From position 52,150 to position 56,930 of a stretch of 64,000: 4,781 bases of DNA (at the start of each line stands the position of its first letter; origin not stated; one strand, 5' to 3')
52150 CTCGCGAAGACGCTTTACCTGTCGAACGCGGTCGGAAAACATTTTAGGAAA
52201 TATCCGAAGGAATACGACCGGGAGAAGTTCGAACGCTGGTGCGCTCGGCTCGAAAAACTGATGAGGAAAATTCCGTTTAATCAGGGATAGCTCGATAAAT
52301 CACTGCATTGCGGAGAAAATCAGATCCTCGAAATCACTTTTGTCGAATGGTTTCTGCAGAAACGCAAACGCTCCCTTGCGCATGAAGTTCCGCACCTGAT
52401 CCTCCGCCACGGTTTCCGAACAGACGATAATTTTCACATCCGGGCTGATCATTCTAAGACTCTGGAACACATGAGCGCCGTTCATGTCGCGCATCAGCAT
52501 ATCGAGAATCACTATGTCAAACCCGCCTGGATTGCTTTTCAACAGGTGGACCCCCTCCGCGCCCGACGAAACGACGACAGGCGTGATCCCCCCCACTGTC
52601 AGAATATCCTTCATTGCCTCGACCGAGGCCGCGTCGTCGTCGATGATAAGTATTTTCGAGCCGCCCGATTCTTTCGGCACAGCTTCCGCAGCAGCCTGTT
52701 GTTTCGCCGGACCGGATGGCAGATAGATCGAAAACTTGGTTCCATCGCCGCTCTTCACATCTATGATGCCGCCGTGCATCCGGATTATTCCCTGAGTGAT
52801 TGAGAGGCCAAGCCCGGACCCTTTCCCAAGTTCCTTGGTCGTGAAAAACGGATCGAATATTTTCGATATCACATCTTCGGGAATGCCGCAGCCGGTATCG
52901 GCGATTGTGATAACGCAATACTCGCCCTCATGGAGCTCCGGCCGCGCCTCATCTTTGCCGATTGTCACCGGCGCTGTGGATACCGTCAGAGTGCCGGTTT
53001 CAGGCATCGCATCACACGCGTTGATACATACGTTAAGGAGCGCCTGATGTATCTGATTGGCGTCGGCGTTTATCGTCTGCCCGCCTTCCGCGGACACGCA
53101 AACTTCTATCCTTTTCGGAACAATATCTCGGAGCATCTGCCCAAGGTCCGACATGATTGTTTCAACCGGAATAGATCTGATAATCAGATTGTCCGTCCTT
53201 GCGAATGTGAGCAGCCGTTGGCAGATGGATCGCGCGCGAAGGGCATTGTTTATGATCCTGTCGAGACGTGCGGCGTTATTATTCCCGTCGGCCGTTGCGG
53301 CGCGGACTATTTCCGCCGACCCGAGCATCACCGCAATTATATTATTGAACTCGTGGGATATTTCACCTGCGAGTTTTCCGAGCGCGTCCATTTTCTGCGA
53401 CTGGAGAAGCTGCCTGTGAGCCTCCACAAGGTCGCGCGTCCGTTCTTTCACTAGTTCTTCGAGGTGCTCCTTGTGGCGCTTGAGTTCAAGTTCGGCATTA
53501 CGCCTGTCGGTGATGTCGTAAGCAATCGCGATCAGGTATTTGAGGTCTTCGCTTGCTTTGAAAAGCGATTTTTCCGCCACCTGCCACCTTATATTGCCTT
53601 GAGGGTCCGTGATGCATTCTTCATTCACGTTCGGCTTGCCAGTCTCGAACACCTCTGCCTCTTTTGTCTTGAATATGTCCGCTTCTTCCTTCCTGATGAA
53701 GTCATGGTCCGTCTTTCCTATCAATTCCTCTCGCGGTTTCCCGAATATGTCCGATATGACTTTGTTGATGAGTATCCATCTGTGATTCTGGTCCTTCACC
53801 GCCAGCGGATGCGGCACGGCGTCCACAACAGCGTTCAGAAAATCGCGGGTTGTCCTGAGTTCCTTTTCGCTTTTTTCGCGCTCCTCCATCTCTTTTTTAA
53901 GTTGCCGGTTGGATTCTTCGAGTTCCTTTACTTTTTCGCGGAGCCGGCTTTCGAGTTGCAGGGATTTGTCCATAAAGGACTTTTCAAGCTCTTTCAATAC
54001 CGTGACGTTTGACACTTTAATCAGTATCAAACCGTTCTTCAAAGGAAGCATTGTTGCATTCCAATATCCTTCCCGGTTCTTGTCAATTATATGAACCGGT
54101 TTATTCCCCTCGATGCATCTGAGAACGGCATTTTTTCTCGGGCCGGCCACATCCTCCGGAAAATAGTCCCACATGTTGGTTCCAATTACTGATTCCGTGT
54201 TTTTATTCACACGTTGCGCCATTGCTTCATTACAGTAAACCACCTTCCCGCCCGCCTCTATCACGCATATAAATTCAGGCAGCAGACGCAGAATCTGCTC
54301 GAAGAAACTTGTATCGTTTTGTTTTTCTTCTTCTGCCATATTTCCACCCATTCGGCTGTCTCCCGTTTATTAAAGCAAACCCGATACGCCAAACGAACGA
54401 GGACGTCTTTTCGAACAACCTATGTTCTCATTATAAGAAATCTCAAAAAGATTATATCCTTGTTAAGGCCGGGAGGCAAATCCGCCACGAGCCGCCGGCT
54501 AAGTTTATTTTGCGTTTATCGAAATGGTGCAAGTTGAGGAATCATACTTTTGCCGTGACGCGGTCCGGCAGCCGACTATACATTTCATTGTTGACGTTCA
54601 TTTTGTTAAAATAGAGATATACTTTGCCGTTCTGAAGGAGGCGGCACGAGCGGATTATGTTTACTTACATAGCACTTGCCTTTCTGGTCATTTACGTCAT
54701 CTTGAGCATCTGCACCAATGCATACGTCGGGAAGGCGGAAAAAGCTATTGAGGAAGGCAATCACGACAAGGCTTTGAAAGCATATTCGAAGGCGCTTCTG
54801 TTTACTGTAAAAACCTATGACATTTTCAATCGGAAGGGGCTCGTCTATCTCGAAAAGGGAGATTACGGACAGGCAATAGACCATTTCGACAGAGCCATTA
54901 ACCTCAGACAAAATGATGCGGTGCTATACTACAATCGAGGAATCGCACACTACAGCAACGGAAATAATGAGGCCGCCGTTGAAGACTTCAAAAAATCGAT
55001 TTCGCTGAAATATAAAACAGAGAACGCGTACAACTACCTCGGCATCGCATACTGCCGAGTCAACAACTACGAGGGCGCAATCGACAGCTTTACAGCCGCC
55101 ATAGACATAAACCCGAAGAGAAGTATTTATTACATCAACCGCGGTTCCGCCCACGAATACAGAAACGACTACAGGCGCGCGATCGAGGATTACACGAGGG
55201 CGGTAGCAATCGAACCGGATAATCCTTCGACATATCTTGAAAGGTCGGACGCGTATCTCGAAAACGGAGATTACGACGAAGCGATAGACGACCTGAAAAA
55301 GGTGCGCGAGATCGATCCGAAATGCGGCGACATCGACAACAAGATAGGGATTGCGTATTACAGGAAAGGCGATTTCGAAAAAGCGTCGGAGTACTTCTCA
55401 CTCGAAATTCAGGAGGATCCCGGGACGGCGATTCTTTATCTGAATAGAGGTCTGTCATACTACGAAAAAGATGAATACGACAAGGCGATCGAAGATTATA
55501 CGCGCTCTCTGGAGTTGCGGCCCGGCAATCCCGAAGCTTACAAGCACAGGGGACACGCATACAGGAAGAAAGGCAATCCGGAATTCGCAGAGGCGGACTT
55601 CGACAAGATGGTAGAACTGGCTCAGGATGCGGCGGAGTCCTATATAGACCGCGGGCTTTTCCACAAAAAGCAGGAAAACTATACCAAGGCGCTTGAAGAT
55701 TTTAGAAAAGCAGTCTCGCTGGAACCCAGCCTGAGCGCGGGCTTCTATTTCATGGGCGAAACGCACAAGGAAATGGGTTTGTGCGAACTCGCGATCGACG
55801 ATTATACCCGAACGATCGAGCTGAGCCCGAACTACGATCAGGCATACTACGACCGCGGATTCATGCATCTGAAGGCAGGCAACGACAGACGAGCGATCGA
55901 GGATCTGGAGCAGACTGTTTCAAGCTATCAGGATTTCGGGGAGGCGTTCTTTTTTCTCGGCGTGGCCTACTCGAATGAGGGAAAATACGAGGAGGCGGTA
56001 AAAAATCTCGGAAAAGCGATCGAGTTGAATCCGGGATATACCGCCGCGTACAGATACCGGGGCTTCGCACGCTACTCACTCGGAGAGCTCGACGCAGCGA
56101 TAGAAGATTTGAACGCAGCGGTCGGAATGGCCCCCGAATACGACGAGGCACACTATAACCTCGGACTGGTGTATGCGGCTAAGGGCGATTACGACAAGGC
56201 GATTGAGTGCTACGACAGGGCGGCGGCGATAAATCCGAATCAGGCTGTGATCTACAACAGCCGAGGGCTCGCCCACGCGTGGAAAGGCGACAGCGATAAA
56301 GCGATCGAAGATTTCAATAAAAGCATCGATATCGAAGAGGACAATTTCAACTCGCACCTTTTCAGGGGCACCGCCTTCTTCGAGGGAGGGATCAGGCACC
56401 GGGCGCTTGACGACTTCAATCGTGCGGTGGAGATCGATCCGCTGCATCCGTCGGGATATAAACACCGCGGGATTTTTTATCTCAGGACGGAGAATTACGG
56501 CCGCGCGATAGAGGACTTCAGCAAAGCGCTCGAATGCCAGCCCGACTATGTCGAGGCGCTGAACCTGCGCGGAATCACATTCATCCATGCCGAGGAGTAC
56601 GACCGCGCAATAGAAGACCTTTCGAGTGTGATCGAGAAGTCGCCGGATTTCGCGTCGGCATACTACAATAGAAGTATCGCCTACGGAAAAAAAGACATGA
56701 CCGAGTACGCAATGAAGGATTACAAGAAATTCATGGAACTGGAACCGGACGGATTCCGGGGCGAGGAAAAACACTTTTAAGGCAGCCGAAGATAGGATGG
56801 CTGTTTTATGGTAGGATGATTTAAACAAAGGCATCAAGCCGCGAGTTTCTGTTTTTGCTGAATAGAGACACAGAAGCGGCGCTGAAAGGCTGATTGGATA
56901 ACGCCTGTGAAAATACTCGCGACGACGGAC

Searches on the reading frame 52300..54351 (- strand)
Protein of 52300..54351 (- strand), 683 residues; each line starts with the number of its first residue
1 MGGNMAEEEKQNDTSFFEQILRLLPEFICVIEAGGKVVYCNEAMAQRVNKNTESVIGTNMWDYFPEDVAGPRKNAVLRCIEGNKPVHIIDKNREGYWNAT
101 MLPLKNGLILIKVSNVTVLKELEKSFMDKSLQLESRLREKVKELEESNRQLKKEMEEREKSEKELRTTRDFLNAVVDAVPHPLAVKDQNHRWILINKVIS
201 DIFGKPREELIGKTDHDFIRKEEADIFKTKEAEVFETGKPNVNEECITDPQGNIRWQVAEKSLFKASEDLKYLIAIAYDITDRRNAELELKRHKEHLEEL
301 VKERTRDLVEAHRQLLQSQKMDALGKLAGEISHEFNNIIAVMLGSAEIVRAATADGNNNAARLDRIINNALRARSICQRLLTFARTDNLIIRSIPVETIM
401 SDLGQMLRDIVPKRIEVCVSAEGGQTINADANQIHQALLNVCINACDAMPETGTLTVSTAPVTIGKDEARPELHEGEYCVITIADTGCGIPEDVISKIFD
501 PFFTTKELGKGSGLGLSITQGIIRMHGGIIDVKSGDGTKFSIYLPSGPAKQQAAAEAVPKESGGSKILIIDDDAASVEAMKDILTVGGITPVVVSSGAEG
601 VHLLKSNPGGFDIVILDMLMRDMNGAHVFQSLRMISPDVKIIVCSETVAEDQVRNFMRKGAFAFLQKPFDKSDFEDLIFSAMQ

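Call 38: search_protein_families(library=pfam, proteins=[window:52300-54351:-], max_evalue=0.00001)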
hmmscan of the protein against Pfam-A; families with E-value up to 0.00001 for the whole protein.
window:52300-54351:- (683 aa): 7 families
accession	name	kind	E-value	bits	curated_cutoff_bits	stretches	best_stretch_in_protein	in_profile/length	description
PF08448.16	PAS_4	-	2.7e-27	95.6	23.1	2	176-284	1-109/110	PAS fold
PF02518.31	HATPase_c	-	1e-22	81.1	26.4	1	430-546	2-109/111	Histidine kinase-, DNA gyrase B-, and HSP90-like ATPase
PF00072.30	Response_reg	-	1.3e-20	74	30.2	1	567-676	1-108/111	Response regulator receiver domain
PF00989.32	PAS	-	2.4e-18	66.6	22.6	2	16-119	2-97/113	PAS fold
PF13426.13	PAS_9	-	7.1e-15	55.6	27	1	181-282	2-103/103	PAS domain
PF00512.31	HisKA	-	4.1e-07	30.4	26.9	1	324-388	2-65/66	His Kinase A (phospho-acceptor) domain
PF13188.13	PAS_8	-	1.9e-06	28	21.8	0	16-65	2-51/65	PAS domain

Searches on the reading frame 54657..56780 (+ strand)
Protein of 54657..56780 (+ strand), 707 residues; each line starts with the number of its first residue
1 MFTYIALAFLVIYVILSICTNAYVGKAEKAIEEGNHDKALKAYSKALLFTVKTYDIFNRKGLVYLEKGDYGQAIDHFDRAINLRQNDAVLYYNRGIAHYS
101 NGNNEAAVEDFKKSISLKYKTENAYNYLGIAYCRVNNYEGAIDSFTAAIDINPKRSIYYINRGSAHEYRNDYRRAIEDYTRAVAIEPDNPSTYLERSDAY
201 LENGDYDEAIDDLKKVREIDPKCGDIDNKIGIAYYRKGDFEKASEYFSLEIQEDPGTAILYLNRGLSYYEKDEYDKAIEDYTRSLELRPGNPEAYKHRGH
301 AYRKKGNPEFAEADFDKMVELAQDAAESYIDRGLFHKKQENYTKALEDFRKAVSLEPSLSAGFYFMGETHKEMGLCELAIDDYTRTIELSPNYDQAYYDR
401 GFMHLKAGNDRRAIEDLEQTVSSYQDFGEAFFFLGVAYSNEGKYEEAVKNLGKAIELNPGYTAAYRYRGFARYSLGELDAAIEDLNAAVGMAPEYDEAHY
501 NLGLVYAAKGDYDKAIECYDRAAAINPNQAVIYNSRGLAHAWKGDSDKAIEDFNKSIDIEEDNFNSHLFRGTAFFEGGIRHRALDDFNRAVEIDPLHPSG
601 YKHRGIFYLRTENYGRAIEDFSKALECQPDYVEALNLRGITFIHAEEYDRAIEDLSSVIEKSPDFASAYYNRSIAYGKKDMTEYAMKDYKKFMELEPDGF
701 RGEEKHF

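Call 38: search_protein_families(library=pfam, proteins=[window:54657-56780:+], max_evalue=0.00001)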
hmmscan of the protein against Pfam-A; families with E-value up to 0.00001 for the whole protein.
window:54657-56780:+ (707 aa): 31 families (the best 25 are shown)
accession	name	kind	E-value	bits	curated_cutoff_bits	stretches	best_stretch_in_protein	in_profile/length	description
PF00515.34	TPR_1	-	2.8e-130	419.8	27.8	9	497-528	2-33/34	Tetratricopeptide repeat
PF07719.23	TPR_2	-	3.4e-115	367.2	27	3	497-528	2-33/34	Tetratricopeptide repeat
PF13414.12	TPR_11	-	1.2e-100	329.3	26.8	7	61-102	1-42/42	TPR repeat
PF13181.12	TPR_8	-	3e-82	264.3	25.7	2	497-528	2-33/34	Tetratricopeptide repeat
PF13432.12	TPR_16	-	7.5e-72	237.7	32.7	4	471-529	6-64/65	Tetratricopeptide repeat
PF13371.12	TPR_9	-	5.5e-68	225.4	35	2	504-562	3-61/73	Tetratricopeptide repeat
PF13431.12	TPR_17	-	1.5e-64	209.4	24.4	0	179-210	2-33/34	Tetratricopeptide repeat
PF13424.12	TPR_12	-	1.1e-57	192.5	30.1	2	56-117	5-74/77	Tetratricopeptide repeat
PF13428.12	TPR_14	-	3.7e-46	151.2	23.5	0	497-533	2-38/44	Tetratricopeptide repeat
PF14559.12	TPR_19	-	4.5e-45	152.3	25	3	475-530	4-59/68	Tetratricopeptide repeat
PF13174.12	TPR_6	-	2.7e-36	122.2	26.3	0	497-528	1-32/33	Tetratricopeptide repeat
PF13176.12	TPR_7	-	1.2e-28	97.1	27.9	0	498-526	1-31/36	Tetratricopeptide repeat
PF13374.12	TPR_10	-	3.2e-27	94.1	27.5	0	501-525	7-31/42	Tetratricopeptide repeat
PF25575.1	TPR_BSK1_C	-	6.8e-25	87.7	42.2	0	169-222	55-109/118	Serine/threonine-protein kinase BSK1-like, TPR repeats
PF10516.15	SHNi-TPR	-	8.5e-22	76.8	21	0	270-288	13-31/38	SHNi-TPR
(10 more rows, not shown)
